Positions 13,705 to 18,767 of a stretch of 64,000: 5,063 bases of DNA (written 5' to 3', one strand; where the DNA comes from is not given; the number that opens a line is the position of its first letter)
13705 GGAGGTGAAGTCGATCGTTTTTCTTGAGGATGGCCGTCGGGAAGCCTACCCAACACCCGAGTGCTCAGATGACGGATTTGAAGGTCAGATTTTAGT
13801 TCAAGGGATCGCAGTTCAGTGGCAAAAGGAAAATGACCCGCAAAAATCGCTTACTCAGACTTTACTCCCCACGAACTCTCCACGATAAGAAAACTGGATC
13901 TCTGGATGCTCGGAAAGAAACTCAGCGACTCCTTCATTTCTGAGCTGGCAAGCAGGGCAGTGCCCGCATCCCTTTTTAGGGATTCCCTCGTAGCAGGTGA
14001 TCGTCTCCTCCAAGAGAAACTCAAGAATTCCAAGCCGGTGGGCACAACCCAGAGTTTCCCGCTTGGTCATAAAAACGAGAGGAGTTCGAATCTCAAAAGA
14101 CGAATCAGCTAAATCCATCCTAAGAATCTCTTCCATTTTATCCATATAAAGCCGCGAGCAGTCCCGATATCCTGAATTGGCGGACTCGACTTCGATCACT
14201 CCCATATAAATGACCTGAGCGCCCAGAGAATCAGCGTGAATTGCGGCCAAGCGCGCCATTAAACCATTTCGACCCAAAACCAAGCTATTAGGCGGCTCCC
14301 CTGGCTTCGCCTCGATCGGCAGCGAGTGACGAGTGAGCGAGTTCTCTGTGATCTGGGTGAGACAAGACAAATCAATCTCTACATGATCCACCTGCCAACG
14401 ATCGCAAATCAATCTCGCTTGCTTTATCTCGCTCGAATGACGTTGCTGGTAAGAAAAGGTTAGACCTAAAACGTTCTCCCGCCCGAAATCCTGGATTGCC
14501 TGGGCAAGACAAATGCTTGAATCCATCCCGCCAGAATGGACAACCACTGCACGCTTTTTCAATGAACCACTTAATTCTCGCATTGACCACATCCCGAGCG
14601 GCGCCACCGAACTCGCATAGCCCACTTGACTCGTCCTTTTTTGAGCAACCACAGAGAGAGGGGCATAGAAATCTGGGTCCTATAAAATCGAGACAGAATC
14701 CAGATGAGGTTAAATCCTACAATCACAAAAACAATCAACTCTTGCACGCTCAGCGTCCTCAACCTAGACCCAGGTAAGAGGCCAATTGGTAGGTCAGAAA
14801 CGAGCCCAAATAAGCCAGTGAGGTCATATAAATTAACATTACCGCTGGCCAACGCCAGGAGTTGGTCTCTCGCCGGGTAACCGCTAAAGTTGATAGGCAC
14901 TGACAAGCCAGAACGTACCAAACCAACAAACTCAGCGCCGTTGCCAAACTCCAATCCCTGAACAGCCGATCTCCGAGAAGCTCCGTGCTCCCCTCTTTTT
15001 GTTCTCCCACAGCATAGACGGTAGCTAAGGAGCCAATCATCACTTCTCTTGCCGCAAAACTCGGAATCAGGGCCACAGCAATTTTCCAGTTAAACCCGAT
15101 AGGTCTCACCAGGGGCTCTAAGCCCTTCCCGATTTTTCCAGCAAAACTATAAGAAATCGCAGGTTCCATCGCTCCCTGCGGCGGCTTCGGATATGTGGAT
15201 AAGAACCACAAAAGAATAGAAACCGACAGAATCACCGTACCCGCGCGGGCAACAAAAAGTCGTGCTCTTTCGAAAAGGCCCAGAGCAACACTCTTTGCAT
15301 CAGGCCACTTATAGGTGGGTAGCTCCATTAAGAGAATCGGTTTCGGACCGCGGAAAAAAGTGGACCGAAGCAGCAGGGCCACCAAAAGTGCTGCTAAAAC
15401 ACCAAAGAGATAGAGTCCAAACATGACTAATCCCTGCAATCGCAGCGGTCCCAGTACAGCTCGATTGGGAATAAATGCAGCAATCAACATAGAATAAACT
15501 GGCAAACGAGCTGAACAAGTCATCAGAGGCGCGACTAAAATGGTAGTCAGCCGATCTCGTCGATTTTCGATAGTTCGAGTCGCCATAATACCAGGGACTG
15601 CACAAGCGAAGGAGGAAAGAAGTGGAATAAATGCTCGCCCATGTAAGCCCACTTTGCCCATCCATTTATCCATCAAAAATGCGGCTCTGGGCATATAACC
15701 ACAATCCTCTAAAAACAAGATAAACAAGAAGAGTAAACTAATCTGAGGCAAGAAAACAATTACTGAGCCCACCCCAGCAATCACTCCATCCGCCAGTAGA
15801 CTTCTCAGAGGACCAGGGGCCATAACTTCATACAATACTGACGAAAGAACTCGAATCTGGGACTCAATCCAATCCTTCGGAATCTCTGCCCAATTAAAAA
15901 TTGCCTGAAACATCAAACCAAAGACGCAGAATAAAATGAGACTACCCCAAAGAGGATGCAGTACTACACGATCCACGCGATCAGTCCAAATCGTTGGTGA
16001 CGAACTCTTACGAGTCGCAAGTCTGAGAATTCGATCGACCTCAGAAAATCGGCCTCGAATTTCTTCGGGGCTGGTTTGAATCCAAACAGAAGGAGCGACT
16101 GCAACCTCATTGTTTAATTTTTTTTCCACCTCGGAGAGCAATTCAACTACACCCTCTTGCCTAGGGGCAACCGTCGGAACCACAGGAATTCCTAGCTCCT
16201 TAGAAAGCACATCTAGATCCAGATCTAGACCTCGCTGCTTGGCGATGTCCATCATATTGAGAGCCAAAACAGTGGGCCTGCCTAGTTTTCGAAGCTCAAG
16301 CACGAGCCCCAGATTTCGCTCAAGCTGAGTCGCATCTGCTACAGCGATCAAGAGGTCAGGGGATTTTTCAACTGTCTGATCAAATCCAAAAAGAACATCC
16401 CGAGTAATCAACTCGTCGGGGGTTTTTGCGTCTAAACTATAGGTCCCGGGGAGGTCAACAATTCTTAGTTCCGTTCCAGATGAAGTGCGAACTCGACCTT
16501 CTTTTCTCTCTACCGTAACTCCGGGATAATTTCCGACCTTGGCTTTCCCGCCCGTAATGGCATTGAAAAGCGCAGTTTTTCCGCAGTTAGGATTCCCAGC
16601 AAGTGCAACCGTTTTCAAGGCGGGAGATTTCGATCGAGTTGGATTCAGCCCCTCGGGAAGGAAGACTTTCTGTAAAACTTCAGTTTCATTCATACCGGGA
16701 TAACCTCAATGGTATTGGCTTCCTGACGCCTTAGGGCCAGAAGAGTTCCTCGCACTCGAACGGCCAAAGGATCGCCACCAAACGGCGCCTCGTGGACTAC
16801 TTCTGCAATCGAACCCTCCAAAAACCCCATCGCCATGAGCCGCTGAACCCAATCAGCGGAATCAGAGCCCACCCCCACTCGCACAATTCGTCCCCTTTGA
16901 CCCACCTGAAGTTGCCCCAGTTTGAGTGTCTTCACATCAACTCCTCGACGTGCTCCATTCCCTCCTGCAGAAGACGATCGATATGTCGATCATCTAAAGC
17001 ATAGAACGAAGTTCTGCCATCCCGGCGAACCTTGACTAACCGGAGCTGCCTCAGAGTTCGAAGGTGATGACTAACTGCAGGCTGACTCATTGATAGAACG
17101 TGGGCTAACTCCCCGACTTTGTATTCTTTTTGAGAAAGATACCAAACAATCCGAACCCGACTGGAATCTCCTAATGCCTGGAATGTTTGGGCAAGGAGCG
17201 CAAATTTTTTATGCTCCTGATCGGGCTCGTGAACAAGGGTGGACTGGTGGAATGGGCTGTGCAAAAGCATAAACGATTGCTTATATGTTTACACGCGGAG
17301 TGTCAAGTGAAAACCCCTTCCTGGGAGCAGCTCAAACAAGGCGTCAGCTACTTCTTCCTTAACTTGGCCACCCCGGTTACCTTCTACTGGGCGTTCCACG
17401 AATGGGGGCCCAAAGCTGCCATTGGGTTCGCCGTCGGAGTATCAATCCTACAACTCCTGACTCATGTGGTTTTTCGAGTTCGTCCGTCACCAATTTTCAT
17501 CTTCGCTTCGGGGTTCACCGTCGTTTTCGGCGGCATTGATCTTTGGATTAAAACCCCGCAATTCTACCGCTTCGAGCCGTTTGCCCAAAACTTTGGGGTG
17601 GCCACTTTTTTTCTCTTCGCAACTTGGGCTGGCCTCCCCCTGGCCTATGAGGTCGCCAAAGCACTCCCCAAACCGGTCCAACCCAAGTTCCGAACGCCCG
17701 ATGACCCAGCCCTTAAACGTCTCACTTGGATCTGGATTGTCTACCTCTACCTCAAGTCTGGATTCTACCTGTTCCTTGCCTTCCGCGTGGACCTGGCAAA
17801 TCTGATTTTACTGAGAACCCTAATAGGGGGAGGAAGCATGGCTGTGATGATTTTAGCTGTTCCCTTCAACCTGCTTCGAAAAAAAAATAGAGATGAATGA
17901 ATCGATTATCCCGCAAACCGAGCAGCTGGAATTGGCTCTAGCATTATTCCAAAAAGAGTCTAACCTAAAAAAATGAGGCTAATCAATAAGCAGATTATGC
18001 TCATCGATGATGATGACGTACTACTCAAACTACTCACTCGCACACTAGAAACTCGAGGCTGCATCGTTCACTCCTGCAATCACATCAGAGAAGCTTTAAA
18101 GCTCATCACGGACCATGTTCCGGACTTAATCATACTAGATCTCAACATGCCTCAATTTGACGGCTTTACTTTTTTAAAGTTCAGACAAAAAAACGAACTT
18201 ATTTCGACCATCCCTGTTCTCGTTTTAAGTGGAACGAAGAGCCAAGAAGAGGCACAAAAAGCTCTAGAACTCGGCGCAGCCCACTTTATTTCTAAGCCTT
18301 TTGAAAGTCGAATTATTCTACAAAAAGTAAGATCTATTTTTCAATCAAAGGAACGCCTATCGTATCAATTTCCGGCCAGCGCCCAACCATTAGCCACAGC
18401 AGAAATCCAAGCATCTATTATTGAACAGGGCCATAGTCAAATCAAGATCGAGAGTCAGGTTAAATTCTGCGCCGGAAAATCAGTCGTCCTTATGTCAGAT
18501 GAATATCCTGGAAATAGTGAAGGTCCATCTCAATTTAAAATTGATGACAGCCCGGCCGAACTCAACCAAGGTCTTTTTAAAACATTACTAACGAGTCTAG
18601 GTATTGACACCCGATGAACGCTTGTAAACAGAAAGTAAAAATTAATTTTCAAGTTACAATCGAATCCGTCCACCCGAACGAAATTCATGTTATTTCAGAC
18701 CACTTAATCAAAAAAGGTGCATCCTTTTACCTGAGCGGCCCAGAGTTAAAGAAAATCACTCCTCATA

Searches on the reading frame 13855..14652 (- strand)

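Call 58: search_protein_families(library=pfam, proteins=[window:13855-14652:-], max_evalue=0.0001)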
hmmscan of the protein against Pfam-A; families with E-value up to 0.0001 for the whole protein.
window:13855-14652:- (265 aa): 2 families
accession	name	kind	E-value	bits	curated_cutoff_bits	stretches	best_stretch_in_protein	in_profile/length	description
PF06508.19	QueC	-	1.8e-54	184.9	22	1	34-244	1-208/210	Queuosine biosynthesis protein QueC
PF02540.23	NAD_synthase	-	1.8e-06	27.7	21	1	33-108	19-94/242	NAD synthase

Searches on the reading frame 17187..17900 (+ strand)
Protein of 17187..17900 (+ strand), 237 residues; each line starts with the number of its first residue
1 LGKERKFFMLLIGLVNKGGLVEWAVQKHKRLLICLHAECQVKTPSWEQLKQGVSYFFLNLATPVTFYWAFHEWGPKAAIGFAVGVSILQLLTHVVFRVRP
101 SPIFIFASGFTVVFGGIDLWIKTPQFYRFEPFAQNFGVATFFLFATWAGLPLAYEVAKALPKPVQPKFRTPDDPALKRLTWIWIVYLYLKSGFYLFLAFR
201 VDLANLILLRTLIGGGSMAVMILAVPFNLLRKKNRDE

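Call 58: search_protein_families(library=pfam, proteins=[window:17187-17900:+], max_evalue=0.0001)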
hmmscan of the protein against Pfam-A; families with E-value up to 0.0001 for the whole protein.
window:17187-17900:+ (237 aa): 1 family
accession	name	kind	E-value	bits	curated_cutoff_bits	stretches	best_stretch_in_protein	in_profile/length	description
PF04279.20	IspA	-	2.8e-05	24.8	28.7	0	57-200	4-140/176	Intracellular septation protein A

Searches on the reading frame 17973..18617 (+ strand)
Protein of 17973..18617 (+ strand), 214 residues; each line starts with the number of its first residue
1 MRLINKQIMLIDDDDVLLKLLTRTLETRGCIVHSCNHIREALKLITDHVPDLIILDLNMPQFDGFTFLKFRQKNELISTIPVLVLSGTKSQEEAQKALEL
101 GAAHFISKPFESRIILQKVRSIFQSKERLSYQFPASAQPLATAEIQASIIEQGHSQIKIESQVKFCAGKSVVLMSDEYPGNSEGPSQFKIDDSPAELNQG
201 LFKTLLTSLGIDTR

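Call 58: search_protein_families(library=pfam, proteins=[window:17973-18617:+], max_evalue=0.0001)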
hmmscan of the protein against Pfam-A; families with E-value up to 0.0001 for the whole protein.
window:17973-18617:+ (214 aa): 1 family
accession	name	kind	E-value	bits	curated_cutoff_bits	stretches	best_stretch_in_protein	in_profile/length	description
PF00072.30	Response_reg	-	2.2e-26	92.7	30.2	1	8-119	1-110/111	Response regulator receiver domain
